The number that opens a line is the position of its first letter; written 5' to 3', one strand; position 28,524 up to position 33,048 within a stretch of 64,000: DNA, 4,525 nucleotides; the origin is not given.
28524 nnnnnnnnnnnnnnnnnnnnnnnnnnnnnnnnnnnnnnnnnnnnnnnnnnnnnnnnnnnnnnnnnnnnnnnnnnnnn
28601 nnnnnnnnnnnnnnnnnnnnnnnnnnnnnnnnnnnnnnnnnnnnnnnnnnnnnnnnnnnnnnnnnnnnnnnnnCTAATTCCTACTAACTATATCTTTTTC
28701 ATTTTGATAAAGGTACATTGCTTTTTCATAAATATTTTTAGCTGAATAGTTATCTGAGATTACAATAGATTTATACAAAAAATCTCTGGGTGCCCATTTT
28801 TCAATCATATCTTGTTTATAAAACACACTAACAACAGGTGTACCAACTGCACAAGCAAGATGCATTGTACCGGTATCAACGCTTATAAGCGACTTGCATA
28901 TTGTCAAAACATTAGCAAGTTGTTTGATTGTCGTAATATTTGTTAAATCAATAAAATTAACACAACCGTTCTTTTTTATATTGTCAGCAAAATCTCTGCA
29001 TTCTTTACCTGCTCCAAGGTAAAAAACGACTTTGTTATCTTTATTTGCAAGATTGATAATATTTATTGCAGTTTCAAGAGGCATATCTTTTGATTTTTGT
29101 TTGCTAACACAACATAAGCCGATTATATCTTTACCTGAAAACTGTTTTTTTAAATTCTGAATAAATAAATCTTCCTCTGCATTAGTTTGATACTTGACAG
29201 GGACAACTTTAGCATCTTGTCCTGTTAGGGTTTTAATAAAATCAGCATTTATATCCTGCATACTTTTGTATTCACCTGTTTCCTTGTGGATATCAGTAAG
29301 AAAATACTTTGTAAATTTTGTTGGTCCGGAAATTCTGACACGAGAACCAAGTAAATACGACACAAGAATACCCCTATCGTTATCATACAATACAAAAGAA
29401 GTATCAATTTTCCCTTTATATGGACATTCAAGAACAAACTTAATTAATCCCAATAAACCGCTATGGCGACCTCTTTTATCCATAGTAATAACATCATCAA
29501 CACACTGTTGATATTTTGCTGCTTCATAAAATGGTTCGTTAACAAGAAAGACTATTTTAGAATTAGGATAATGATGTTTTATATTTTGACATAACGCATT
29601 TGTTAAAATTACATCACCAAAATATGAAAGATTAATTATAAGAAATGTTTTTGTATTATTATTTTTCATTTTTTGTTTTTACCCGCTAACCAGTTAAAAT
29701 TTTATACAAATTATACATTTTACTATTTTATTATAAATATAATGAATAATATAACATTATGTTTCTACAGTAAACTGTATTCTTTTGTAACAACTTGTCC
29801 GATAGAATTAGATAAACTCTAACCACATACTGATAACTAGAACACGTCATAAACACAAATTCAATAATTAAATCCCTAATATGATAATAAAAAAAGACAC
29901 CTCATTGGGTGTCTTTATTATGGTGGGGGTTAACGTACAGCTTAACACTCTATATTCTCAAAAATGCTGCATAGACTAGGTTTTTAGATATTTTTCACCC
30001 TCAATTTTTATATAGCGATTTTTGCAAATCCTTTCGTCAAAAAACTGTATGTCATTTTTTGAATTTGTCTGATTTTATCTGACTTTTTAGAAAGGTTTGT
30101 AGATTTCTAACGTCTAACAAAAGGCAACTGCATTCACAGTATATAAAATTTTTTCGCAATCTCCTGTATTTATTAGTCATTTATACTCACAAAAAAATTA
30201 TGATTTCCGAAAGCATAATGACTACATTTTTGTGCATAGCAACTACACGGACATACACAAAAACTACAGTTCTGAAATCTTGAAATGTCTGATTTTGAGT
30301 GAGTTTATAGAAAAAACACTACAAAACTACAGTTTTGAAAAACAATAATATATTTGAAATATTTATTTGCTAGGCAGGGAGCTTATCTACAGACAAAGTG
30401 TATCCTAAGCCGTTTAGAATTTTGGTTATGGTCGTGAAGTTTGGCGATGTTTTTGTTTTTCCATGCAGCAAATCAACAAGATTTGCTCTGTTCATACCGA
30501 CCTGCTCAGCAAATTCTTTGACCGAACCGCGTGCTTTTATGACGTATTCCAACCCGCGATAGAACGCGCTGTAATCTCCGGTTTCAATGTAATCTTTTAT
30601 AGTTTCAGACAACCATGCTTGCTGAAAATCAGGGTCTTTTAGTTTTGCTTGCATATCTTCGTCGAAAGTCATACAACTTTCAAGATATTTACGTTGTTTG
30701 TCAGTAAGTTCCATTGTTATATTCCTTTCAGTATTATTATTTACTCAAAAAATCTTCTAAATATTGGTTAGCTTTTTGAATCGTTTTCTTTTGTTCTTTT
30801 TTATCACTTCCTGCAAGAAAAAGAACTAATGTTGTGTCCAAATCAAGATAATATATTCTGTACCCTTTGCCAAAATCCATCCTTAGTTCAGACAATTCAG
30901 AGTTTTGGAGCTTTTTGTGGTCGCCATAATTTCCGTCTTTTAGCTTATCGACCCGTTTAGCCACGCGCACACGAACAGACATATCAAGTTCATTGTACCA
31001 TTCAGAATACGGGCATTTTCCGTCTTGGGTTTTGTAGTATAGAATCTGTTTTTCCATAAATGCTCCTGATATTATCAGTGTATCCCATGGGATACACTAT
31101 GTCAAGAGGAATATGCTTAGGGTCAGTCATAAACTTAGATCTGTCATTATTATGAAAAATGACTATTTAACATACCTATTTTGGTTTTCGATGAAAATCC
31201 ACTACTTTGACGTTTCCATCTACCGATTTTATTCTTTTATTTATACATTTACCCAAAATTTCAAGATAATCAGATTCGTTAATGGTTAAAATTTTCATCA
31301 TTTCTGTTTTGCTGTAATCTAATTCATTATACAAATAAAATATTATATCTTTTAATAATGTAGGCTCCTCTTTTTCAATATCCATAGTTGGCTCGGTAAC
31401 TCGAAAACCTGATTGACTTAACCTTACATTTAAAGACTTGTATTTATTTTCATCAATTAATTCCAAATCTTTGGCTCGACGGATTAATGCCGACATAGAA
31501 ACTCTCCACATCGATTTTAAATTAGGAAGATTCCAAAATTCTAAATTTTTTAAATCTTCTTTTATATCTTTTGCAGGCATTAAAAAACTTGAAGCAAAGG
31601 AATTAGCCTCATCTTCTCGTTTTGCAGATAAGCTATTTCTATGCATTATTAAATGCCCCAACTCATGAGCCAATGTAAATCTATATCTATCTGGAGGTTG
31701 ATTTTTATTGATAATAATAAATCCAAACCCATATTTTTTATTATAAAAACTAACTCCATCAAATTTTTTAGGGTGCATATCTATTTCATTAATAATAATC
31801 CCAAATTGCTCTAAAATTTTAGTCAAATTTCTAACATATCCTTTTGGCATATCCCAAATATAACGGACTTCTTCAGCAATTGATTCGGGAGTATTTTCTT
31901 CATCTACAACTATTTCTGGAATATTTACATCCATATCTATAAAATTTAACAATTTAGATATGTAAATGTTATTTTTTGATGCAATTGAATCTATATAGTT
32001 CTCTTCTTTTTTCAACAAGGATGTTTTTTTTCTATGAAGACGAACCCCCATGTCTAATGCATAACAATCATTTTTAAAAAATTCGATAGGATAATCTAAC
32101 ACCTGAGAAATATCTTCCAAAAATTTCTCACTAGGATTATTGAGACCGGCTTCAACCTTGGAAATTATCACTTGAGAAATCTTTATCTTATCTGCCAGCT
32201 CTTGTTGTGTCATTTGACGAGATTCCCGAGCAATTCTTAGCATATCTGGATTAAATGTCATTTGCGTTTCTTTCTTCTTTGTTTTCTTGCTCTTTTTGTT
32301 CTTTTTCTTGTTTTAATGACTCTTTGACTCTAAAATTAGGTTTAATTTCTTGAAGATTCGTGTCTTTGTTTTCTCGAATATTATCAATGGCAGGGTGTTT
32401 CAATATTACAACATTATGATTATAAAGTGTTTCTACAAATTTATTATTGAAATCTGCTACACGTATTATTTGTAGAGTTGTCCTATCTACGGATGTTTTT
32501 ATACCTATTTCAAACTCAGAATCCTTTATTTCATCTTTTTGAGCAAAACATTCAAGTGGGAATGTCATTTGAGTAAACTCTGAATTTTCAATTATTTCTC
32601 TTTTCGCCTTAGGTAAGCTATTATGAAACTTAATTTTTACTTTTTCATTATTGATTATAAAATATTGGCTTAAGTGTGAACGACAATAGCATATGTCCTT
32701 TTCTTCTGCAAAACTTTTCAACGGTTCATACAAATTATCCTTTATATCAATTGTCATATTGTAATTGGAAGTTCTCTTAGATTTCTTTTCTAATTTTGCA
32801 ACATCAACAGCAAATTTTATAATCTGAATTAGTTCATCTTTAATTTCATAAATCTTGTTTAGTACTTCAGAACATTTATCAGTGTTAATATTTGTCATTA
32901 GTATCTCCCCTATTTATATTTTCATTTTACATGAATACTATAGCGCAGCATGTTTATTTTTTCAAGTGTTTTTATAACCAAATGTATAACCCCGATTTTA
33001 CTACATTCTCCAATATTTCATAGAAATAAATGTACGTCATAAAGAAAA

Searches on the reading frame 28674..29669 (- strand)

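Call 36: search_protein_families(library=pfam, proteins=[window:28674-29669:-], max_evalue=0.001)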
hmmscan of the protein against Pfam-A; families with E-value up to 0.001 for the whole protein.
window:28674-29669:- (331 aa): 1 family
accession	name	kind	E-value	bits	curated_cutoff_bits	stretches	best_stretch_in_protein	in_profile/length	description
PF01075.23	Glyco_transf_9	-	1.2e-14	54.6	22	1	165-289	92-215/247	Glycosyltransferase family 9 (heptosyltransferase)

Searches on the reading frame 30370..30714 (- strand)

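Call 36: search_protein_families(library=pfam, proteins=[window:30370-30714:-], max_evalue=0.001)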
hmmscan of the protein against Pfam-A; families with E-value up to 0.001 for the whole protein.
window:30370-30714:- (114 aa): 3 families
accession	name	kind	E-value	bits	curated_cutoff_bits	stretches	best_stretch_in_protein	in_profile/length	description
PF21716.3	dnstrm_HI1420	-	1.6e-08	34.8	27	1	24-109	10-88/90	Probable addiction module antidote protein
PF01381.28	HTH_3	-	0.00011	22.6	23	1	64-108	11-53/55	Helix-turn-helix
PF13443.12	HTH_26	-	0.00055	20.6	22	1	61-106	9-53/63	Cro/C1-type HTH DNA-binding domain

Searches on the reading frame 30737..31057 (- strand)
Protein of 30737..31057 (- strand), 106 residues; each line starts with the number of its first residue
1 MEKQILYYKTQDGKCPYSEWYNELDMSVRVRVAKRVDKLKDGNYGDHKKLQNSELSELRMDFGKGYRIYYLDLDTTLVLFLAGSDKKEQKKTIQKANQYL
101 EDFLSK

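Call 36: search_protein_families(library=pfam, proteins=[window:30737-31057:-], max_evalue=0.001)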
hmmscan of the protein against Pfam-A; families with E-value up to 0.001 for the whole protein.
window:30737-31057:- (106 aa): 1 family
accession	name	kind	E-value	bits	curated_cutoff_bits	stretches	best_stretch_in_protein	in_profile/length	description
PF05973.20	Gp49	-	4.4e-05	23.9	23.9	1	19-95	1-84/90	Phage derived protein Gp49-like (DUF891)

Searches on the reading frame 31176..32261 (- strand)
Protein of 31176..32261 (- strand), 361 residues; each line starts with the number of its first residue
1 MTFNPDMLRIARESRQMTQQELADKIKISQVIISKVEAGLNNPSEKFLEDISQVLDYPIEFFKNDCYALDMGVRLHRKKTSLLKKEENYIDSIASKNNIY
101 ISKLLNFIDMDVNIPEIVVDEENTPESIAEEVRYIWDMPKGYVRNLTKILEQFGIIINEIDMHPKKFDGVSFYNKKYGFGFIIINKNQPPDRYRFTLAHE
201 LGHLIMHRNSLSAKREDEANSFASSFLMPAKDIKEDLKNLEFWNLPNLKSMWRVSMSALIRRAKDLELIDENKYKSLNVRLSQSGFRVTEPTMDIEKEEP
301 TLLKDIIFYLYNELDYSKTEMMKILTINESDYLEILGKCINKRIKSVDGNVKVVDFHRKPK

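Call 3: search_protein_families(library=pfam, proteins=[window:31176-32261:-], max_evalue=1)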
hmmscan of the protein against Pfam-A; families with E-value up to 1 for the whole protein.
window:31176-32261:- (361 aa): 12 families
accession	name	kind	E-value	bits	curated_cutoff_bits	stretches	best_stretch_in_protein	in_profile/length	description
PF06114.19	Peptidase_M78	-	1e-20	74.2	22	1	151-263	2-122/123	IrrE N-terminal-like domain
PF01381.28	HTH_3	-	5.1e-13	49.3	23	1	8-62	1-55/55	Helix-turn-helix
PF13560.12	HTH_31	-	1.7e-06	28.6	27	1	7-56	5-55/64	Helix-turn-helix domain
PF12844.13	HTH_19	-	4.1e-05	23.8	30.2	1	7-59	3-55/64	Helix-turn-helix domain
PF13413.12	HTH_25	-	0.00015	21.9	24.6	1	7-39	1-33/62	Helix-turn-helix domain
PF14247.12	DUF4344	-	0.0055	16.9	29.6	1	192-238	92-140/220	Putative metallopeptidase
PF12725.13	DUF3810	-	0.02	14.7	28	1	184-222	181-213/311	Protein of unknown function (DUF3810)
PF01047.28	MarR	-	0.026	14.8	24.6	1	8-36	9-37/59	MarR family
PF23247.1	LRR_RPS2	-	0.029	14.8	27.9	1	233-277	93-136/160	Plant disease resistance protein RPS2-like, leucine-rich repeats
PF20573.4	DUF6782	-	0.032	13.9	27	1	171-217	70-114/241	Putative metallopeptidase family (DUF6782)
PF12993.12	DUF3877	-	0.039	14.3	27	1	142-208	96-164/173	Domain of unknown function, E. rectale Gene description (DUF3877)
PF08279.18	HTH_11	-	0.21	11.9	25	1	7-35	5-34/55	HTH domain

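Call 4: search_protein_families(library=padloc, proteins=[window:31176-32261:-], max_evalue=1)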
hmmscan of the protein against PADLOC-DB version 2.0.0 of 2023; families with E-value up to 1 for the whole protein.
window:31176-32261:- (361 aa): 22 families
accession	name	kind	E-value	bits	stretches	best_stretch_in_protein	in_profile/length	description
PDLC03949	RmrA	-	2.5e-64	215.5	1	3-341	2-338/363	-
PDLC03948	RmrA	-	3e-62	208.8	1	2-343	7-367/397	-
PDLC03947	RmrA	-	5.2e-61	204.6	1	3-335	11-360/383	-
PDLC03944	RmrA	-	6.3e-58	194.7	1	2-327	5-345/384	-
PDLC03954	RmrA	-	1.1e-57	193.7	1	2-344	9-369/380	-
PDLC03946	RmrA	-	2.1e-57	192.5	1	3-336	2-334/357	-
PDLC03952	RmrA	-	5.6e-57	191.4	1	3-340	22-379/395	-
PDLC03951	RmrA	-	1.7e-56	190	1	2-334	7-354/400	-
PDLC03953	RmrA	-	5.2e-51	172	1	3-329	5-343/373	-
PDLC03943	RmrA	-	2.1e-46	156.7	1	3-355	2-361/370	-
PDLC03956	RmrA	-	1.9e-45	153.6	1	2-332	7-354/399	-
PDLC03955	RmrA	-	1.4e-43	147.6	1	2-307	19-329/371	-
PDLC03950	RmrA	-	3.9e-38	129.4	1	3-341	2-352/369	-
PDLC03945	RmrA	-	8.6e-36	121.9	1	3-330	2-358/394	-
PDLC04141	capP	-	9.9e-23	78.9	1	145-265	23-152/242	capP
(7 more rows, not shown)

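Call 5: search_protein_families(library=ncbifam, proteins=[window:31176-32261:-], max_evalue=1)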
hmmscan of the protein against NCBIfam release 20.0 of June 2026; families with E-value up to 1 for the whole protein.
window:31176-32261:- (361 aa): 13 families
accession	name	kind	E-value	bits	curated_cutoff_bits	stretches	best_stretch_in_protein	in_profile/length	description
NF052239.1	antitox_spr1629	equivalog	8.9e-34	117.2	335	1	3-331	2-359/377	spr1629 family repressor/antitoxin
NF010465.0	PRK13890.1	equivalog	3.2e-09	36.9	96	1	4-61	7-63/121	conjugal transfer protein TrbA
NF041951.1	phage_RstR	subfamily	9.8e-09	35.5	80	1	6-88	5-89/108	RstR family transcriptional repressor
TIGR00270.2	TIGR00270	equivalog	3.7e-07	30.1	110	1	7-56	79-128/159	multiprotein bridging factor aMBF1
TIGR03070.1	couple_hipB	subfamily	6.9e-07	29.1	71.65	1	7-43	6-42/58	type II toxin-antitoxin system Y4mF family antitoxin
NF041677.1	trans_regClgR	equivalog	2.7e-05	24.2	170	1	6-63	11-68/113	transcriptional regulator ClgR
NF006015.0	PRK08154.1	subfamily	3.3e-05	23.2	204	1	8-61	35-88/314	anaerobic benzoate catabolism transcriptional regulator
NF046032.1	TransRegSlrRBacil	equivalog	0.0002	21.5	250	1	7-59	5-58/149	HTH-type transcriptional regulator SlrR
NF007271.0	PRK09726.1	equivalog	0.00046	20.1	79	1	7-54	16-60/88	type II toxin-antitoxin system antitoxin HipB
NF007257.0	PRK09706.1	subfamily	0.00049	19.9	101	1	8-56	10-58/135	transcriptional repressor DicA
NF003162.0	PRK04140.1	equivalog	0.0009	18.4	263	1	4-59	127-182/317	transcriptional regulator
NF046051.1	restrict_EcoAI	equivalog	0.0026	16.2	550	1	30-119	387-475/768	EcoAI/FtnUII family type I restriction enzme subunit R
NF038139.1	Reg_Aceta_RamB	equivalog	0.0066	15.1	700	1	7-65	6-64/465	acetate metabolism transcriptional regulator RamB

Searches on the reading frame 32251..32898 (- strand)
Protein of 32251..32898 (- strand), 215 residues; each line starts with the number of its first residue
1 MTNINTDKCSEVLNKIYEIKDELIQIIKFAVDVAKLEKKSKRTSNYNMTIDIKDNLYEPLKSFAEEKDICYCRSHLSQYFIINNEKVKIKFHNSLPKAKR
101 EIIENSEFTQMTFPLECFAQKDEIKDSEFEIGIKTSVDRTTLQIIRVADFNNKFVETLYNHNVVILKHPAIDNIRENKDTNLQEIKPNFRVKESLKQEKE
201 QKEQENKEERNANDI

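Call 3: search_protein_families(library=pfam, proteins=[window:32251-32898:-], max_evalue=1)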
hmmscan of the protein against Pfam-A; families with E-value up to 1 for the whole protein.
window:32251-32898:- (215 aa): 2 families
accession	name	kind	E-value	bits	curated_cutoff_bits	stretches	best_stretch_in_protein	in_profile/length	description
PF22467.3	KH_GLD-3_3rd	-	0.27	11.8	24.1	0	102-139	27-62/72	GLD-3 3rd KH domain (aka KH4)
PF23640.1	UPA_SH3BP4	-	0.76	10.4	27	0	76-141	68-132/145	SH3BP4 UPA domain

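Call 4: search_protein_families(library=padloc, proteins=[window:32251-32898:-], max_evalue=1)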
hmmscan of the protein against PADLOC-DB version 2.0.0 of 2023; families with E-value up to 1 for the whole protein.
window:32251-32898:- (215 aa): 1 family
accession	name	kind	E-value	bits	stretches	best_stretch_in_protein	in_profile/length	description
PDLC03208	mREase_II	-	0.01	14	1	126-177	92-139/143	Type II methyl-directed restriction enzyme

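Call 5: search_protein_families(library=ncbifam, proteins=[window:32251-32898:-], max_evalue=1)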
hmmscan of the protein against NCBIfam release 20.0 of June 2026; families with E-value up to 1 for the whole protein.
window:32251-32898:- (215 aa): 2 families
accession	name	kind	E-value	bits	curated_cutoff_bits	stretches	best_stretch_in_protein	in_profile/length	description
NF045811.1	PentlnSynPtlA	equivalog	0.19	10.8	675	1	29-105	217-292/336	pentalenene synthase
TIGR01399.1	hrcV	equivalog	0.36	9.2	692.25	1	28-132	328-434/677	type III secretion system export apparatus subunit SctV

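Call 6: search_protein_families(library=phrogs, proteins=[window:32251-32898:-], max_evalue=1)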
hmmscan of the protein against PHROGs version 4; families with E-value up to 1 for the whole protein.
window:32251-32898:- (215 aa): 1 family
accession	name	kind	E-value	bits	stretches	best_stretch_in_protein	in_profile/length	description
phrog_26225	-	unknown function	0.29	11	1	84-166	256-340/445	-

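Call 90: search_protein_families(library=padloc, proteins=[window:32251-32898:-], max_evalue=0.01)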
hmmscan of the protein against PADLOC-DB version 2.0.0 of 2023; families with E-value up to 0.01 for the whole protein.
window:32251-32898:- (215 aa): 0 families
